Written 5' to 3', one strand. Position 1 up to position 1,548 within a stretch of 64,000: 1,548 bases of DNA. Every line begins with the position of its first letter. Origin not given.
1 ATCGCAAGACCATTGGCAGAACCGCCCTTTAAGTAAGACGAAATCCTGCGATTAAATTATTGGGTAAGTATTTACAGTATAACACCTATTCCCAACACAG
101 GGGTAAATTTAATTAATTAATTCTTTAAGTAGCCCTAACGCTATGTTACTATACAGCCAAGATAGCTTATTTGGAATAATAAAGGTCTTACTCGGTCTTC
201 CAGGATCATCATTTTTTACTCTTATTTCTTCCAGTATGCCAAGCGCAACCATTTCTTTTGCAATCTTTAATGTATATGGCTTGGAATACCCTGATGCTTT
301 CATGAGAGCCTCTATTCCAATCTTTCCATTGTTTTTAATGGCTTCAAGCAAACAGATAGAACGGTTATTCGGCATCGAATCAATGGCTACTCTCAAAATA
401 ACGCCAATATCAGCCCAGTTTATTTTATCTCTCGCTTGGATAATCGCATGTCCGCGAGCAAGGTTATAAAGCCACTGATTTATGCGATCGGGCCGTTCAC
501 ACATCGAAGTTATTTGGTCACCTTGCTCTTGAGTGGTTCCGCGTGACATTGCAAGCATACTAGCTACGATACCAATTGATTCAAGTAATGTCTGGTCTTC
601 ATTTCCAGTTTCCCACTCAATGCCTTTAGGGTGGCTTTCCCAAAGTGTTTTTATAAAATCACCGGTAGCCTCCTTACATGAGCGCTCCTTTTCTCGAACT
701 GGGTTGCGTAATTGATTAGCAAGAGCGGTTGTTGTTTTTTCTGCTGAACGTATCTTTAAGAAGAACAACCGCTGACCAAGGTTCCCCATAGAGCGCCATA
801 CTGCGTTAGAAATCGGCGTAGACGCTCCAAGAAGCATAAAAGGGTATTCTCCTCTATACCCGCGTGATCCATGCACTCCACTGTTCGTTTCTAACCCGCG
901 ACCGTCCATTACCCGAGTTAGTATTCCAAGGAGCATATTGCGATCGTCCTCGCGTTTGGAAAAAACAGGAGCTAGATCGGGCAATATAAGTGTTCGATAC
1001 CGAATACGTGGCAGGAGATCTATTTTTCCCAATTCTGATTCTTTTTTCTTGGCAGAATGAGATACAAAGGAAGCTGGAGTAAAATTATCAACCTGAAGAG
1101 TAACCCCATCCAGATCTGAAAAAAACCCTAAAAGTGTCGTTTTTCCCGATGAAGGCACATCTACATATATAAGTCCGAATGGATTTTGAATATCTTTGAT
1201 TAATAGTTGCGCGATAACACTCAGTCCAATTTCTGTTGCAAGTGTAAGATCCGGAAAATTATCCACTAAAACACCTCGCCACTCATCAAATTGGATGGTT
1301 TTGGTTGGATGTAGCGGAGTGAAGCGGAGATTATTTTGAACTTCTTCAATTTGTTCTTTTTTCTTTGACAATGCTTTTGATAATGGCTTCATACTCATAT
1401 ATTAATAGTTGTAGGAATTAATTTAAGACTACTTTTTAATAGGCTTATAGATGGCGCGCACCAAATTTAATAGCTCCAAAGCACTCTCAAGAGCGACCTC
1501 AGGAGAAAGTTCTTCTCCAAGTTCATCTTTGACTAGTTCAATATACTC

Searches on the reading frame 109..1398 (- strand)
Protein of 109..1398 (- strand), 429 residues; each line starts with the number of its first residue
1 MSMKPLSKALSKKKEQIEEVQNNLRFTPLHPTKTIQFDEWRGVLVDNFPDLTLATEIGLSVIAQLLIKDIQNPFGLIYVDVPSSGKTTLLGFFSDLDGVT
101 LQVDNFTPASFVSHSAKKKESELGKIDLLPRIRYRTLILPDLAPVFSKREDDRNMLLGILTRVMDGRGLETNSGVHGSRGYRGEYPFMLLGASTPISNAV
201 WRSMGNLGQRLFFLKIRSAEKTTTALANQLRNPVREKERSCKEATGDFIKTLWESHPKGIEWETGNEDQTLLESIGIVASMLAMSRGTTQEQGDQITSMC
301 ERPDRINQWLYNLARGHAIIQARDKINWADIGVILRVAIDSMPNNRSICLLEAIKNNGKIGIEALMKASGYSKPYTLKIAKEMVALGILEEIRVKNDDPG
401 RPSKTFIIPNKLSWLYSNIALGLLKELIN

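Call 10: search_protein_families(library=pfam, max_evalue=0.000001, proteins=[window:109-1398:-])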
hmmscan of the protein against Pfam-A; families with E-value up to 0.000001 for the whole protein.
window:109-1398:- (429 aa): 0 families

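Call 48: find_encoding_contigs(protein=window:109-1398:-, flank=10000, max_places=3)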
Protein window:109-1398:- (429 aa): 3 contigs read that carry it; 3 places shown.
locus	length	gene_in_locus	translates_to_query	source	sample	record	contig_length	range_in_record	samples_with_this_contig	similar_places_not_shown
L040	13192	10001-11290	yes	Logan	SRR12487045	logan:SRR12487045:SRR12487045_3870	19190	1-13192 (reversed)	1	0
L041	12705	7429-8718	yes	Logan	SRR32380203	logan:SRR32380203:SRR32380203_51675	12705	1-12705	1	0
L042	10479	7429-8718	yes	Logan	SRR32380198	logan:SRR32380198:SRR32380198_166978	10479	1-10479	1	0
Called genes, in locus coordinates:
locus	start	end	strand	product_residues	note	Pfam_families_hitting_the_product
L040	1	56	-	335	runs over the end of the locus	PF14022:DUF4238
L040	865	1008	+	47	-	-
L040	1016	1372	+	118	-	PF13560:HTH_31, PF01381:HTH_3, PF12844:HTH_19 (weak)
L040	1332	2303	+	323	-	PF00078:RVT_1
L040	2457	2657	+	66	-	PF04466:Terminase_3 (weak)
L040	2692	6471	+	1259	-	-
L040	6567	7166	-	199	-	-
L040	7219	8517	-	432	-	-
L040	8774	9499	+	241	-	-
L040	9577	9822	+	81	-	PF18903:DUF5659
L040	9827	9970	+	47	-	-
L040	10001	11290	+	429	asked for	-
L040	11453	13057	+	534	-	PF00239:Resolvase, PF07508:Recombinase (weak), PF13408:Zn_ribbon_recom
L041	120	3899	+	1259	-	-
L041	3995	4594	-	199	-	-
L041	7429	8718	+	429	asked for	-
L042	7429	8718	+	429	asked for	-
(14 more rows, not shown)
